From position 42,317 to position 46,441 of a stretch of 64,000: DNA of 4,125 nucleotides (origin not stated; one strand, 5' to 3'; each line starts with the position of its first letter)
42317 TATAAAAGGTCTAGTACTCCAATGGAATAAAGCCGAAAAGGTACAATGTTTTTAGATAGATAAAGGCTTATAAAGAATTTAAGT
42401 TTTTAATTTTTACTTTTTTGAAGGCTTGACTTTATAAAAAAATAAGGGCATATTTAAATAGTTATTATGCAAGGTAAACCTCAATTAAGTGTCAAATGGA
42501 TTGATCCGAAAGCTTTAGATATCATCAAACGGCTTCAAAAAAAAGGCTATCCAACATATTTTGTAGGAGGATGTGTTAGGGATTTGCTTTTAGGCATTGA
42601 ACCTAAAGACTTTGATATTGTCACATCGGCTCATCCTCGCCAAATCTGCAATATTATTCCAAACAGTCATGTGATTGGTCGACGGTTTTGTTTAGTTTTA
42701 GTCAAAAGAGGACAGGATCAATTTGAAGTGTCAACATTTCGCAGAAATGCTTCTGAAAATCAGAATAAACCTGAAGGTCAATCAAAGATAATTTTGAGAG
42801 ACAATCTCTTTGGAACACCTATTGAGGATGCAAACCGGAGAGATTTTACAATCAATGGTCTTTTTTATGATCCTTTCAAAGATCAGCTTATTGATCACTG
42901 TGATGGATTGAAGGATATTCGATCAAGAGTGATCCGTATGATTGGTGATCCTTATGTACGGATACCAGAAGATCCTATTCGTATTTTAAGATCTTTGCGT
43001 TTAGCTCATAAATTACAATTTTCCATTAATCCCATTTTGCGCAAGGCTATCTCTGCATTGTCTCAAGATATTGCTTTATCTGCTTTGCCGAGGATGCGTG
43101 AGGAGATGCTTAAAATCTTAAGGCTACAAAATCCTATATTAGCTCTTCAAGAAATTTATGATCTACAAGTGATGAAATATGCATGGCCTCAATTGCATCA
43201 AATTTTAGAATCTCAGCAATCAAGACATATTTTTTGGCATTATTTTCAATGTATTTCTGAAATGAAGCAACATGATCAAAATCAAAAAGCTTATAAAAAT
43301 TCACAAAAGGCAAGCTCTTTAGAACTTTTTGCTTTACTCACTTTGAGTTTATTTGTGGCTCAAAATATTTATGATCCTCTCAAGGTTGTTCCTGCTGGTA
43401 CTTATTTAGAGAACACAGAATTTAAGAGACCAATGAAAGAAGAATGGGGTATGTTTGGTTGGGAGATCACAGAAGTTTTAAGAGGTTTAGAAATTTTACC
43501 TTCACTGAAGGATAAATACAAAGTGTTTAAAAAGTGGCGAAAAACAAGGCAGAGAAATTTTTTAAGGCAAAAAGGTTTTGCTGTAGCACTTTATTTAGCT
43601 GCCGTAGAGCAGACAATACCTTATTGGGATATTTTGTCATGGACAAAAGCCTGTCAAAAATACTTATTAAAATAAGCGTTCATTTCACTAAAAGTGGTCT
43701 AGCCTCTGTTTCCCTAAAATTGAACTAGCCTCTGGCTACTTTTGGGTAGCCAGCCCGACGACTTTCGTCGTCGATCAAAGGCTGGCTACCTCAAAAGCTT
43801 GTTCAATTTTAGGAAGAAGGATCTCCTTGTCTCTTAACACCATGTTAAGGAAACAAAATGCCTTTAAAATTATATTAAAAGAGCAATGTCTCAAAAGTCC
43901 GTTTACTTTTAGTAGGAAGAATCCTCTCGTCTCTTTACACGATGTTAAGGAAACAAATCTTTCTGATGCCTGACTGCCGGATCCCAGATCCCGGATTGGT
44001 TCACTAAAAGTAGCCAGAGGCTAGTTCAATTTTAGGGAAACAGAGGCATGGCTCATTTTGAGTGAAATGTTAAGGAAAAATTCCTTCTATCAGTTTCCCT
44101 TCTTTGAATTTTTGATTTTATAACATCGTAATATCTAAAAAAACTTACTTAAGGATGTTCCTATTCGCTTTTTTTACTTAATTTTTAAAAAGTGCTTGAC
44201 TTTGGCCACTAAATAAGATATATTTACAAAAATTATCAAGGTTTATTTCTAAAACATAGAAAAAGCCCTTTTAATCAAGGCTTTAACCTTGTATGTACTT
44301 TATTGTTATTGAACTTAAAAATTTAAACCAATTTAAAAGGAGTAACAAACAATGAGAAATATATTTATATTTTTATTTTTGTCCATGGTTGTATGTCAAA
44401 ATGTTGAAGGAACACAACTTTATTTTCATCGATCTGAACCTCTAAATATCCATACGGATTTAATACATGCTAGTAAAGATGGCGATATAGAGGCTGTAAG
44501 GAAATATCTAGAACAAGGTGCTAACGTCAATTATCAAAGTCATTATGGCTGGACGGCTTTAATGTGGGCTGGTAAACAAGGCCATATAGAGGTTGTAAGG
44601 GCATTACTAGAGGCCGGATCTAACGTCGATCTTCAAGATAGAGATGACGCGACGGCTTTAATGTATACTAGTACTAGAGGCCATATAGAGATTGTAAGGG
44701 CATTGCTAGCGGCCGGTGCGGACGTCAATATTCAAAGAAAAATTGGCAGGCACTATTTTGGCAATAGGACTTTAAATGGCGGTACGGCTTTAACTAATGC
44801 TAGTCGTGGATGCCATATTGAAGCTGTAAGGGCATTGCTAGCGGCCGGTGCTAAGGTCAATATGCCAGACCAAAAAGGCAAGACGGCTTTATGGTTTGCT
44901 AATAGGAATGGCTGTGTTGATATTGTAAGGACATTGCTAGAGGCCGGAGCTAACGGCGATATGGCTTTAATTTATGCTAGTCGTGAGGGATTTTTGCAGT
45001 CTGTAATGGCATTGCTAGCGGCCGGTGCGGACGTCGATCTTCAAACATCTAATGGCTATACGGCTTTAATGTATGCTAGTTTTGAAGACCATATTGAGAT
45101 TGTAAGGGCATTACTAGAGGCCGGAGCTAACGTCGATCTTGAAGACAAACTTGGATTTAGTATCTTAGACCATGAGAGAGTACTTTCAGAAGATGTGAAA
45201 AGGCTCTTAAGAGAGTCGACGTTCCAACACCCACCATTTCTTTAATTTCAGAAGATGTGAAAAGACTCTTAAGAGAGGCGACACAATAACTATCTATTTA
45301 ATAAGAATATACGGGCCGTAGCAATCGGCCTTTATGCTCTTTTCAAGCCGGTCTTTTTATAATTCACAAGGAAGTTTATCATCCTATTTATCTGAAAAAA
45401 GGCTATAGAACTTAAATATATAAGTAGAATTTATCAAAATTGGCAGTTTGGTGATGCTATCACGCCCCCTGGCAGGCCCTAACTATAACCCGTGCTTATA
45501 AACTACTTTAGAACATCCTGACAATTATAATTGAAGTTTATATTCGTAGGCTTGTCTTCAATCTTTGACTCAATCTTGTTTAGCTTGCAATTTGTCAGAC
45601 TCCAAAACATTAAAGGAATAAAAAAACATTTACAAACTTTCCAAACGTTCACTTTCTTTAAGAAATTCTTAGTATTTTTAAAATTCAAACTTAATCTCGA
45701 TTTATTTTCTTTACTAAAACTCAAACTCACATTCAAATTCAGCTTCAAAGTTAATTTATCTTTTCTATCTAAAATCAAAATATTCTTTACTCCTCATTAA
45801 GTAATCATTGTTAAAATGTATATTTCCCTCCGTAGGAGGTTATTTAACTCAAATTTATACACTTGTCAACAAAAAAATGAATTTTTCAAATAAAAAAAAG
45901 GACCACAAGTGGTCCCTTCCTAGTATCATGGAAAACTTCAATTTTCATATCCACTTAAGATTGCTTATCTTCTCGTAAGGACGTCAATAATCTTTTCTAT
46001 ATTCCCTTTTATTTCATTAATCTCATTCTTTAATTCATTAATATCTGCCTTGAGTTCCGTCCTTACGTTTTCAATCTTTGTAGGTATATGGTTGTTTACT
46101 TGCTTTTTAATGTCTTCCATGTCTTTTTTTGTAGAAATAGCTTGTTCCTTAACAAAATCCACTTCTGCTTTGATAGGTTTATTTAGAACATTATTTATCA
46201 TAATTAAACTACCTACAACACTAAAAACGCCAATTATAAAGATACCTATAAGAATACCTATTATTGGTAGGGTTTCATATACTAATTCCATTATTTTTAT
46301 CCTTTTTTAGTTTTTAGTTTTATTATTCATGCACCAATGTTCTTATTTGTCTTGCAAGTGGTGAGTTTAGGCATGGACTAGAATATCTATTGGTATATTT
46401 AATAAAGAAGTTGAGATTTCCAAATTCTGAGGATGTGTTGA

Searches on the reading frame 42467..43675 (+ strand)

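Call 23: search_protein_families(library=pfam, proteins=[window:42467-43675:+], max_evalue=0.01)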
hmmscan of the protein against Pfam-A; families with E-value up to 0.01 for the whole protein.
window:42467-43675:+ (402 aa): 2 families
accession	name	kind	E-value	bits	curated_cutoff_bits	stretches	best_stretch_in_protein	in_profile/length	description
PF01743.26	PolyA_pol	-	5.2e-34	117.7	23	1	30-157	1-126/126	Poly A polymerase head domain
PF12627.12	PolyA_pol_RNAbd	-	8e-09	35.6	22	1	185-245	2-62/64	Probable RNA and SrmB- binding site of polymerase A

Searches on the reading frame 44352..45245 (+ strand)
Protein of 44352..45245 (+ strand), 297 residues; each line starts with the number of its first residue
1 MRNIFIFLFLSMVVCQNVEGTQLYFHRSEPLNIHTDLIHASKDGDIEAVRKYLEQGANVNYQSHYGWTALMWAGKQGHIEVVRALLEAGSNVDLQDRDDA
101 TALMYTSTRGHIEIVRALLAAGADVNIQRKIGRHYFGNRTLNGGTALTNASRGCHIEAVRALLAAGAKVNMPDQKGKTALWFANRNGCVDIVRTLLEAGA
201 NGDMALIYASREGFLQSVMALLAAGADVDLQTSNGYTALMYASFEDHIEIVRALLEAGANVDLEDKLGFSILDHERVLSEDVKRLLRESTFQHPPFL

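Call 23: search_protein_families(library=pfam, proteins=[window:44352-45245:+], max_evalue=0.01)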
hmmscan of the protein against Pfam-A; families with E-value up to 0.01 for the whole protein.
window:44352-45245:+ (297 aa): 8 families
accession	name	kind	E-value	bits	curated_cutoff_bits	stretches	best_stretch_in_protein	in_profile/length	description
PF12796.13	Ank_2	-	9.6e-49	164.3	27.3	3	37-128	1-89/90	Ankyrin repeats (3 copies)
PF00023.36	Ank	-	2.3e-47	156.7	21.1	5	234-266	1-33/33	Ankyrin repeat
PF13637.12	Ank_4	-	1.2e-35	121.1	22.7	5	70-119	1-50/50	Ankyrin repeats (many copies)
PF13606.12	Ank_3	-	3.7e-28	94.5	22.3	3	234-262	1-29/30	Ankyrin repeat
PF13857.12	Ank_5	-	8.5e-26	90.2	27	3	85-132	1-49/56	Ankyrin repeats (many copies)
PF24521.3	Ank_KRIT1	-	1.6e-11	44.5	80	1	35-130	20-115/149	KRIT1 ankyrin-repeats domain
PF22132.1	TilS-like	-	5.7e-08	32.5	30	0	124-172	16-52/66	TilS-like substrate binding domain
PF23745.1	ANK_LRRK2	-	5.7e-06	26.7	27.5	0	37-120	35-114/130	LRRK2 ANK repeat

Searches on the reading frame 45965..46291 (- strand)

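Call 59: search_protein_families(library=pfam, proteins=[window:45965-46291:-], max_evalue=0.01)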
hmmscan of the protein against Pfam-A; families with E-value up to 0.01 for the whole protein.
window:45965-46291:- (108 aa): 3 families
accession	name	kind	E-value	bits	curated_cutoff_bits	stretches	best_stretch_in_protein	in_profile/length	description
PF10805.13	DUF2730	-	0.0011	19.5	24.9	1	18-101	9-89/102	Protein of unknown function (DUF2730)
PF24151.2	ArlX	-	0.0011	19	28.7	1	11-102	8-102/229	ArlX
PF01956.21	EMC3_TMCO1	-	0.0041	17.4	27.1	1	9-87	11-86/169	Integral membrane protein EMC3/TMCO1-like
